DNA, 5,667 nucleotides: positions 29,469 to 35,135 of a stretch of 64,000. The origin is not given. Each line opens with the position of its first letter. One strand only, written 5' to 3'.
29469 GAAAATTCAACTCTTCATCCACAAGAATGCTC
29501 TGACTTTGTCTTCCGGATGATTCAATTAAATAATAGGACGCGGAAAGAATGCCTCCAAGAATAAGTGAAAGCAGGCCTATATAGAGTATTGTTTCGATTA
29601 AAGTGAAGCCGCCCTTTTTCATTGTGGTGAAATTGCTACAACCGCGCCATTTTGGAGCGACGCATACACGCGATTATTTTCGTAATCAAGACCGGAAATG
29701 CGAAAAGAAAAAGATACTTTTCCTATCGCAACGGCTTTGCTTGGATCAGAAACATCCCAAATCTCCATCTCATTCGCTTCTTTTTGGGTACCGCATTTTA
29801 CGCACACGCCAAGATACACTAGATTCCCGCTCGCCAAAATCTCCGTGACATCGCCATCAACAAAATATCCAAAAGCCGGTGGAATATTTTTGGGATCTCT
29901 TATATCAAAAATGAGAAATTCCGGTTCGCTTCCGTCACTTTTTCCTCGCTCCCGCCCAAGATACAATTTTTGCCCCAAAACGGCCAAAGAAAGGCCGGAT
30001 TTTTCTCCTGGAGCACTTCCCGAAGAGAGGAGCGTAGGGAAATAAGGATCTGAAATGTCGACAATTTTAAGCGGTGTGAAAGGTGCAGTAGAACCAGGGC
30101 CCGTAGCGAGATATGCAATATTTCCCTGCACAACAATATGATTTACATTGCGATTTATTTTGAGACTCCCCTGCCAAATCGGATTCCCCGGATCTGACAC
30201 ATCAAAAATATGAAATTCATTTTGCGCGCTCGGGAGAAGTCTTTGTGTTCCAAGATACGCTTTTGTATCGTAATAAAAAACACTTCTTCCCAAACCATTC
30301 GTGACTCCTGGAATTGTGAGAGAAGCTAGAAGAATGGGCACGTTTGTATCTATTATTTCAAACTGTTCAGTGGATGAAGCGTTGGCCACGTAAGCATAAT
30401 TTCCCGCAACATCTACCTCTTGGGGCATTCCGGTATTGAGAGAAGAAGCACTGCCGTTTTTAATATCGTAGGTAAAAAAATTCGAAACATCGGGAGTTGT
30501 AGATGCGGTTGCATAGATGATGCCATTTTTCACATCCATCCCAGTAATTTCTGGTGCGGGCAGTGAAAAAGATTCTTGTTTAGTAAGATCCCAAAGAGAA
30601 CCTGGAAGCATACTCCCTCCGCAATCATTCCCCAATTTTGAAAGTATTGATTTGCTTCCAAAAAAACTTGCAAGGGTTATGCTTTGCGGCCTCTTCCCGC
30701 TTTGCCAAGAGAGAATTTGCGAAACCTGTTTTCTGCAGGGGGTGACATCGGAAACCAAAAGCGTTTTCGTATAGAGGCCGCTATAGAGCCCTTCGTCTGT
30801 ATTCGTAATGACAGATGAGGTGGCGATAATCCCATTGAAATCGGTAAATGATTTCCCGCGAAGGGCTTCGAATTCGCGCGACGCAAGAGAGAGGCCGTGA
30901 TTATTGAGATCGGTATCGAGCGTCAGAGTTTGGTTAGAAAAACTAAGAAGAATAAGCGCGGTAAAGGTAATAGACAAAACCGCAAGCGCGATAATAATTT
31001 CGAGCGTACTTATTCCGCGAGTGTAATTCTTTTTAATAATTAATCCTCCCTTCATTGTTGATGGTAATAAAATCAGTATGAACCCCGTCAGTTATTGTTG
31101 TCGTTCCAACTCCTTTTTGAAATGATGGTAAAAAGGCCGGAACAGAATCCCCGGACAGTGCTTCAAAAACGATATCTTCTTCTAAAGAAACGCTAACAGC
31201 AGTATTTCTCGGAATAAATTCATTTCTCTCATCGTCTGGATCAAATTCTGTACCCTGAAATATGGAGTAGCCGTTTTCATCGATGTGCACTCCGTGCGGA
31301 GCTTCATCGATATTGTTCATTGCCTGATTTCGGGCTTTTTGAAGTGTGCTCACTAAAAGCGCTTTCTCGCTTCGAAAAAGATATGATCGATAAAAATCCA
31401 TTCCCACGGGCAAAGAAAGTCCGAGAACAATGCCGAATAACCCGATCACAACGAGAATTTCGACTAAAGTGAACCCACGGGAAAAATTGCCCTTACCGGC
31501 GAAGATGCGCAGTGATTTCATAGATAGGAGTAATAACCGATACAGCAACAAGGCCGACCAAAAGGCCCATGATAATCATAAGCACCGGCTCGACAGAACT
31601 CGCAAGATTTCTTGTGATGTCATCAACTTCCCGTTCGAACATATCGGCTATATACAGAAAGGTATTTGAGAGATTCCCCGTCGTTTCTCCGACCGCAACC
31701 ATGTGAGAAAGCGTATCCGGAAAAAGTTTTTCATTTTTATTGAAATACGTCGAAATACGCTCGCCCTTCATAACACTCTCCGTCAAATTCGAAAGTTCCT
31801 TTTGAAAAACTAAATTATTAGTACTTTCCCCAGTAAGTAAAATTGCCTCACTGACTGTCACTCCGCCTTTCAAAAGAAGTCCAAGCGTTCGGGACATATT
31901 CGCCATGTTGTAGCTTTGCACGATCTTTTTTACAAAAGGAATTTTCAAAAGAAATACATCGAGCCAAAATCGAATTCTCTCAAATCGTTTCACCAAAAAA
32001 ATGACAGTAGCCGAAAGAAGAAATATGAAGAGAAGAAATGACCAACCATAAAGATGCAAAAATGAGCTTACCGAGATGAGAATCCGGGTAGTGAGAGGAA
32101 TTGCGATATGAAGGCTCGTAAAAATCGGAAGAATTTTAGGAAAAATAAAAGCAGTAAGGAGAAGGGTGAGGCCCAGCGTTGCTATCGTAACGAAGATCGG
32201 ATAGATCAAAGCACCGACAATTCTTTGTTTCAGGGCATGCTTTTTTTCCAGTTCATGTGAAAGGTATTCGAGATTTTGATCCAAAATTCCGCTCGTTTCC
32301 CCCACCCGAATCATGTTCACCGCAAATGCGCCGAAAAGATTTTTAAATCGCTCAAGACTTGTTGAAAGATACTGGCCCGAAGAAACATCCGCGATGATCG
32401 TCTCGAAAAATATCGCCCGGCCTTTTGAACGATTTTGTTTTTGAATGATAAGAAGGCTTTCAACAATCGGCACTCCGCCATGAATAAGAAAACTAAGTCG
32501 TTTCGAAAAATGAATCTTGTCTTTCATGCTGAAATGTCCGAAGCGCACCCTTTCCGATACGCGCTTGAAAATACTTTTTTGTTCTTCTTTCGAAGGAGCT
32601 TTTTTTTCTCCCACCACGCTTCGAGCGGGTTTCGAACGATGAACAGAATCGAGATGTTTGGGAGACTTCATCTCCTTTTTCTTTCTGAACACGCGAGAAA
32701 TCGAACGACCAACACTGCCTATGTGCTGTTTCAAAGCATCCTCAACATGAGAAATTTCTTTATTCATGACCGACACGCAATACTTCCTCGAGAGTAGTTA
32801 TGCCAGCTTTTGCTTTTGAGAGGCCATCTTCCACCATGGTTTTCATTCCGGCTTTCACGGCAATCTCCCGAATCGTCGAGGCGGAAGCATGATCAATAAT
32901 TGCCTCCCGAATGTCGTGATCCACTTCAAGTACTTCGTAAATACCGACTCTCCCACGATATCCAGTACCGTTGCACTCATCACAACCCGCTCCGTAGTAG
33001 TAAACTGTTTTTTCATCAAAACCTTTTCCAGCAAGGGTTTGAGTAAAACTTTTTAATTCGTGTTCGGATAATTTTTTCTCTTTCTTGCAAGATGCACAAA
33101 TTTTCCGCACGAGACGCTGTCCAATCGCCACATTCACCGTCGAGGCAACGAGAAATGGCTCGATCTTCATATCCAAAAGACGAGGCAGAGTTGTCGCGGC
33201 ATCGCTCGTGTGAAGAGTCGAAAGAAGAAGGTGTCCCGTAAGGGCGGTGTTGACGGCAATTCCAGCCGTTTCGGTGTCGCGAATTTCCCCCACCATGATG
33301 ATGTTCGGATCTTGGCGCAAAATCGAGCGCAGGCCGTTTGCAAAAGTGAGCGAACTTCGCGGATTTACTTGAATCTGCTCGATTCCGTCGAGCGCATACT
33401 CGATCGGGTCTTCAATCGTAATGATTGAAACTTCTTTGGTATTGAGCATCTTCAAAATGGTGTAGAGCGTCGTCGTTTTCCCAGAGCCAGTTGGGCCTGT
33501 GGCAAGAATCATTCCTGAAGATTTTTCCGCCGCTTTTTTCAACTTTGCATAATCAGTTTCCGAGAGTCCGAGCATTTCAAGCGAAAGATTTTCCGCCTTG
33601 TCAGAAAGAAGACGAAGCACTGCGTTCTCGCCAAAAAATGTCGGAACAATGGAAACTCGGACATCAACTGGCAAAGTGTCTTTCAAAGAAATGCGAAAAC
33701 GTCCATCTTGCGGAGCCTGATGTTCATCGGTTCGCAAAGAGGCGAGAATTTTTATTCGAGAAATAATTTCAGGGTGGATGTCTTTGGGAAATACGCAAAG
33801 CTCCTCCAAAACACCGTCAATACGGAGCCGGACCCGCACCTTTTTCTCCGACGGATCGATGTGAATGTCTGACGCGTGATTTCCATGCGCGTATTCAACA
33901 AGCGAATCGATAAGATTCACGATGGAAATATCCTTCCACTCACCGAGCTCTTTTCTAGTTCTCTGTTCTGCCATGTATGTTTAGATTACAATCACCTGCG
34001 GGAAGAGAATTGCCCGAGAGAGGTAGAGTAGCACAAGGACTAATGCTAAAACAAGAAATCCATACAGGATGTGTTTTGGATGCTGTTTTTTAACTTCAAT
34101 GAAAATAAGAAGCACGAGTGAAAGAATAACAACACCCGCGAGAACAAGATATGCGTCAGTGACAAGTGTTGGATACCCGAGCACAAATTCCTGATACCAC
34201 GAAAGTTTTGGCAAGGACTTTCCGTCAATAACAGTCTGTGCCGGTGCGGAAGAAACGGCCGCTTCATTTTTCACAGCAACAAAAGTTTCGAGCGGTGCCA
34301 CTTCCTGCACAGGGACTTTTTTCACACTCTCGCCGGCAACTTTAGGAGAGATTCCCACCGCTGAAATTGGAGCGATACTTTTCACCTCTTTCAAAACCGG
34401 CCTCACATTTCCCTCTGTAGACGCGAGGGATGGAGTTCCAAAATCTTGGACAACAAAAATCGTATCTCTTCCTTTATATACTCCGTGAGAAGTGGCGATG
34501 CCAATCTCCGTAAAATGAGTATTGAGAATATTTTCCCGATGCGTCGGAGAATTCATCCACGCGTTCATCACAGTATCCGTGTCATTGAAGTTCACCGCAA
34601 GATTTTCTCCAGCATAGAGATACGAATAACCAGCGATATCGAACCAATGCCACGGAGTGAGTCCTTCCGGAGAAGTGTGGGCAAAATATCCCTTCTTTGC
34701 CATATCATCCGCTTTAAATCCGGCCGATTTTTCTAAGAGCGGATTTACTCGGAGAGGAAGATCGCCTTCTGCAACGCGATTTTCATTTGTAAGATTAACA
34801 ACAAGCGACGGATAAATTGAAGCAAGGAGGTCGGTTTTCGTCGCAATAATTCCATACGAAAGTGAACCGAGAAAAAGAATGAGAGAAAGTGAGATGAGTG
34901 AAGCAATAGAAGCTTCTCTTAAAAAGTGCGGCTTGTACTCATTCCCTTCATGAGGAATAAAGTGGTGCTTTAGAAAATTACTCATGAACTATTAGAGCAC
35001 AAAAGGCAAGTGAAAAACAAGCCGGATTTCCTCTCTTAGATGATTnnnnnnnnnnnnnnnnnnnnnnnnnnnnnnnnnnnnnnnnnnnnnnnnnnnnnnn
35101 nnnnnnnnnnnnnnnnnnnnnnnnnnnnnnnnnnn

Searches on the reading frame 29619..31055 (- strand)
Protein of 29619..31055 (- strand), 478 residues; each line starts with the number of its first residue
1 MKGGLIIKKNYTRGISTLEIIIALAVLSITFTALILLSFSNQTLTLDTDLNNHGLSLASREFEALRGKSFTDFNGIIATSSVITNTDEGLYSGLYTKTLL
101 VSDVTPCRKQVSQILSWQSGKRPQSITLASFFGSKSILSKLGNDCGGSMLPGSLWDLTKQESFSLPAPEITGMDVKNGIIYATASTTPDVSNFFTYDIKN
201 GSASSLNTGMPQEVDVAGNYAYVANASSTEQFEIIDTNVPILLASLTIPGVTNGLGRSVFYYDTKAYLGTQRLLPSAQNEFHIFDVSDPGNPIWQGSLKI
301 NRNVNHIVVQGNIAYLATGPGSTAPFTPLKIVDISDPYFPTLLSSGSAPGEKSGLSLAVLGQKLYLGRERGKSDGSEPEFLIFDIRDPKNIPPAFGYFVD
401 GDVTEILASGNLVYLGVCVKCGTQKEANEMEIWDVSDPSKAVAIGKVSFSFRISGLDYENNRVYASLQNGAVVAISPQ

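Call 8: search_protein_families(library=pfam, proteins=[window:29619-31055:-], max_evalue=0.001)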
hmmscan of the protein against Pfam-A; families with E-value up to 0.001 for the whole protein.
window:29619-31055:- (478 aa): 1 family
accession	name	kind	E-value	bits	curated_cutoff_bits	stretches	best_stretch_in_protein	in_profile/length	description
PF08309.17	LVIVD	-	3.5e-13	49.1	20.2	0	209-225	2-18/42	LVIVD repeat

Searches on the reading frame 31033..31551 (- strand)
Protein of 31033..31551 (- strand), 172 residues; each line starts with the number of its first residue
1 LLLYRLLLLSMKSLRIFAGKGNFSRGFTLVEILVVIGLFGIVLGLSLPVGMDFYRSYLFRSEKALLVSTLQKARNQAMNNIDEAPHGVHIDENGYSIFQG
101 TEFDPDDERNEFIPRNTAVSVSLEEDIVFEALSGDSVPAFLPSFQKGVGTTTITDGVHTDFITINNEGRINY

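Call 8: search_protein_families(library=pfam, proteins=[window:31033-31551:-], max_evalue=0.001)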
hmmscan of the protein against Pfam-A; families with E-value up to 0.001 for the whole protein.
window:31033-31551:- (172 aa): 1 family
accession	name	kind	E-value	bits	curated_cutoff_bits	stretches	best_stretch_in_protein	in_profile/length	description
PF07963.17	N_methyl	-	1.3e-06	28.2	21.2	1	24-45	4-25/27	Prokaryotic N-terminal methylation motif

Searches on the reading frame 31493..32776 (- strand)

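Call 8: search_protein_families(library=pfam, proteins=[window:31493-32776:-], max_evalue=0.001)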
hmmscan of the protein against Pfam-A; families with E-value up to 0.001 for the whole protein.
window:31493-32776:- (427 aa): 1 family
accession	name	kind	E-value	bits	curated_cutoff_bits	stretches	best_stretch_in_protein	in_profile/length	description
PF00482.28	T2SSF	-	2.3e-48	163.7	25.2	2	90-213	1-125/125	Type II secretion system (T2SS), protein F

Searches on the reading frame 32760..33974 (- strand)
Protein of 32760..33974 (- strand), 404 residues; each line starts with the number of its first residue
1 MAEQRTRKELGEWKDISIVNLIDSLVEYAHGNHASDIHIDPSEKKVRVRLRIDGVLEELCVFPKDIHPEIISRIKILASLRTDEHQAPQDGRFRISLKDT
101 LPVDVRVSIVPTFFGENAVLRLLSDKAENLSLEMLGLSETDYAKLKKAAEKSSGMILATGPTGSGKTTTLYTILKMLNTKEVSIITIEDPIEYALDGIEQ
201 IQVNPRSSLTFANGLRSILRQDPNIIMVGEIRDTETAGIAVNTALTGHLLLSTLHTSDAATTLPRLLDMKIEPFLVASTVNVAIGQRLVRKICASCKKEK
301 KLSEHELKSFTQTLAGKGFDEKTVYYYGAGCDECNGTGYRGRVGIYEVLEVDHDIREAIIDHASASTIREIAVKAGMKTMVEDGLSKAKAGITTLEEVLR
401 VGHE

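Call 8: search_protein_families(library=pfam, proteins=[window:32760-33974:-], max_evalue=0.001)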
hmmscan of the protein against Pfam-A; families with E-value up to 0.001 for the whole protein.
window:32760-33974:- (404 aa): 3 families
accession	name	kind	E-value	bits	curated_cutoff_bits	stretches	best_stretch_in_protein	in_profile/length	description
PF00437.27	T2SSE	-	4e-123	411.2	24.9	1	15-400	5-370/370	Type II/IV secretion system protein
PF25199.1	nSTAND_NTPase5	-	7.6e-05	23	34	1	145-204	32-93/145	Novel STAND NTPase 5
PF13401.12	AAA_22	-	0.00017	22.3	27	1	152-190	4-42/130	AAA domain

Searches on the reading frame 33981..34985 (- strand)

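Call 8: search_protein_families(library=pfam, proteins=[window:33981-34985:-], max_evalue=0.001)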
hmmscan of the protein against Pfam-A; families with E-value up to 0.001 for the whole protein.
window:33981-34985:- (334 aa): 1 family
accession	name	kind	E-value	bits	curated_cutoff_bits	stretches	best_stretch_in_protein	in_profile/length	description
PF00188.32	CAP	-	4.5e-15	57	21.1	1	63-182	1-117/117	Cysteine-rich secretory protein family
